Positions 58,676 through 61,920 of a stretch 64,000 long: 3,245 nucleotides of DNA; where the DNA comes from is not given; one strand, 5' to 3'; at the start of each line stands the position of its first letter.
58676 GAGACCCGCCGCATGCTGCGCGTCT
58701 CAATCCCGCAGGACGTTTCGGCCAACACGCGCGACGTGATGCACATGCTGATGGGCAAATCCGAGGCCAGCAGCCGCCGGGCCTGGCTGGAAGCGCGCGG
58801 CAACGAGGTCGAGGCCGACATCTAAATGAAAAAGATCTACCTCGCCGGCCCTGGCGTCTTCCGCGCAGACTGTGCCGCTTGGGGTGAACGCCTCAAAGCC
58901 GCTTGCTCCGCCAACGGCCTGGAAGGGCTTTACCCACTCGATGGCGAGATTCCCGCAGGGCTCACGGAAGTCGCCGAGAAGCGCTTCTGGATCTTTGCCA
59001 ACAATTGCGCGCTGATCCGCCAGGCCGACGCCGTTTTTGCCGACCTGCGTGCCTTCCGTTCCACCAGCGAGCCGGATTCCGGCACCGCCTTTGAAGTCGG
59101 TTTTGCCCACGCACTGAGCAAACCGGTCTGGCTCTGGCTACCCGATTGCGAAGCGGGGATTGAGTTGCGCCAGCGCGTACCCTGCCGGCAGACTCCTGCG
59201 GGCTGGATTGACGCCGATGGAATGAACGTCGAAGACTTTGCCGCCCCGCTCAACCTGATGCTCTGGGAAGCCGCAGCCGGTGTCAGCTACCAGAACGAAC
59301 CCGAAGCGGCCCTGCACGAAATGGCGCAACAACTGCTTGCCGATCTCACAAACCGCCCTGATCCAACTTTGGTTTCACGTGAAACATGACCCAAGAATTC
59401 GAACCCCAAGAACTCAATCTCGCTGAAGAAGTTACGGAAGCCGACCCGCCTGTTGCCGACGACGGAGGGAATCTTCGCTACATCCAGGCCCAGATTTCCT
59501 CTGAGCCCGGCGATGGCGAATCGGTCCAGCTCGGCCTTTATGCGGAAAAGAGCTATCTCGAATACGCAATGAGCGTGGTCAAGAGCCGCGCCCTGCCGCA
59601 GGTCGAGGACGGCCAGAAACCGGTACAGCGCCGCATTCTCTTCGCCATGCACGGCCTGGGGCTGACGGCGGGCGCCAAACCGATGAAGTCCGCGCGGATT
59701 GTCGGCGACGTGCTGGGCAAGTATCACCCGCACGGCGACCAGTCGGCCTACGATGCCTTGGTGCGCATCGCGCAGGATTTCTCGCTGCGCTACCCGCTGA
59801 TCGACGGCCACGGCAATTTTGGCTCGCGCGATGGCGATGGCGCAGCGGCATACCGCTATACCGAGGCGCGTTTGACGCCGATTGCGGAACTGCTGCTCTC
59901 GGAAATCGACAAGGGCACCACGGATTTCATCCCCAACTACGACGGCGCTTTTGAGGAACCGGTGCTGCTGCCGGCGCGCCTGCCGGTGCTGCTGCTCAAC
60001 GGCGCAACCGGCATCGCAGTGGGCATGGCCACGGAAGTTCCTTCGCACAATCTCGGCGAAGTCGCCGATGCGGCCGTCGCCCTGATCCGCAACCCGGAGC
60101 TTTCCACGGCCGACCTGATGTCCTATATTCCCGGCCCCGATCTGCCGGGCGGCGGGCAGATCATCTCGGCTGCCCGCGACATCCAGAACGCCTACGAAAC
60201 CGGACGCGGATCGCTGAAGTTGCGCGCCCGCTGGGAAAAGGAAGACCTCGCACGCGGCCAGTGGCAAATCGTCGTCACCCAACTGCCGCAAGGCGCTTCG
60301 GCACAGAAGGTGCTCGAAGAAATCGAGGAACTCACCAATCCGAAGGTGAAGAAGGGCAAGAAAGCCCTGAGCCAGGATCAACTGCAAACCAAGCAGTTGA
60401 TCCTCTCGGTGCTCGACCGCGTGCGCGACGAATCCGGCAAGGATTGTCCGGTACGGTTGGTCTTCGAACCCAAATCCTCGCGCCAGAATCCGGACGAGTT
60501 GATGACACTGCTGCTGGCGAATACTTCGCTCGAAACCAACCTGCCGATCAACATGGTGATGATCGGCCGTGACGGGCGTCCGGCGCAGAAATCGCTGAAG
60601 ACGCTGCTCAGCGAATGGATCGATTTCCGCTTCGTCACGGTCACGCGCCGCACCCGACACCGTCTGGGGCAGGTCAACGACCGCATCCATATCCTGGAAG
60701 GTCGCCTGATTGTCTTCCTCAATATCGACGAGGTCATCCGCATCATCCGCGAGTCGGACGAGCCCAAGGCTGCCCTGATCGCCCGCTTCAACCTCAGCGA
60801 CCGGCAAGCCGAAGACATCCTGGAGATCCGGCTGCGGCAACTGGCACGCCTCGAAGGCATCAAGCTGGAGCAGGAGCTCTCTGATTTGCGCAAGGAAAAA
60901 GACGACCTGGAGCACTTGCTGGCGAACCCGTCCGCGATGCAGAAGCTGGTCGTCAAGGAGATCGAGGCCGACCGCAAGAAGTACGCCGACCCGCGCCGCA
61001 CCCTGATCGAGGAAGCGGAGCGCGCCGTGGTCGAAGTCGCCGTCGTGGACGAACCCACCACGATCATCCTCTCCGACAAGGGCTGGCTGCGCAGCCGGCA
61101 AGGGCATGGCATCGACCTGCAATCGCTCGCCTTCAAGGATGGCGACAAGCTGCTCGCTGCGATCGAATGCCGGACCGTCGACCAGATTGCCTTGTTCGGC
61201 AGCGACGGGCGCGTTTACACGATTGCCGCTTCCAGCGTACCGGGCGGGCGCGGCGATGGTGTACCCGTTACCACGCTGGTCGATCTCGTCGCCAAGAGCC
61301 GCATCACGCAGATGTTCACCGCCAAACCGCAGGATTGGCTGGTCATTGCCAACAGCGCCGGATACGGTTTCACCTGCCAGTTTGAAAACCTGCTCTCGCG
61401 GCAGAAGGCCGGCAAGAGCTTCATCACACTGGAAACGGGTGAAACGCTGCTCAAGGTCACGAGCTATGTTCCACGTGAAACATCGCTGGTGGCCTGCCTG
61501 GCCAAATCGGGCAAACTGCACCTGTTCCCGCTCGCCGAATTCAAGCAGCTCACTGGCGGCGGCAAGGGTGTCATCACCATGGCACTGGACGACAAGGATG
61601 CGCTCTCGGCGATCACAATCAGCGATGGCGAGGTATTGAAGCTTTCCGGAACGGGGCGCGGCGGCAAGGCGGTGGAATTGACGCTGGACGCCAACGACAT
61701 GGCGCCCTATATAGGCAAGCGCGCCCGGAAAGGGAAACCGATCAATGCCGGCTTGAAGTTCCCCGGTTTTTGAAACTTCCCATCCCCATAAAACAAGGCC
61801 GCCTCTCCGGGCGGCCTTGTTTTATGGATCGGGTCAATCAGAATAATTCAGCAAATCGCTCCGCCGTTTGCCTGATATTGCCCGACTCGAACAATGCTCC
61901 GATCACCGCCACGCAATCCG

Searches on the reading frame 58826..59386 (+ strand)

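Call 17: search_protein_families(library=pfam, proteins=[window:58826-59386:+], max_evalue=0.001)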
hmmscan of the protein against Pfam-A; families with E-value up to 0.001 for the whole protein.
window:58826-59386:+ (187 aa): 1 family
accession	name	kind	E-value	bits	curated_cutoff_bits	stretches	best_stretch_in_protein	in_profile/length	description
PF05014.21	Nuc_deoxyrib_tr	-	5.7e-33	114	28.8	1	4-145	1-117/117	Nucleoside 2-deoxyribosyltransferase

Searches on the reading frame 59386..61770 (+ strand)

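Call 17: search_protein_families(library=pfam, proteins=[window:59386-61770:+], max_evalue=0.001)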
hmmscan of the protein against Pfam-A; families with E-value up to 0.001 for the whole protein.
window:59386-61770:+ (795 aa): 2 families
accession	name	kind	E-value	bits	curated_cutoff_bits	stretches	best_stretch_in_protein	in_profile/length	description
PF00521.26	DNA_topoisoIV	-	5.7e-133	444.4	31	1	68-526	1-431/432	DNA gyrase/topoisomerase IV, subunit A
PF03989.18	DNA_gyraseA_C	-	6.8e-10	38.7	27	0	709-745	10-46/48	DNA gyrase C-terminal domain, beta-propeller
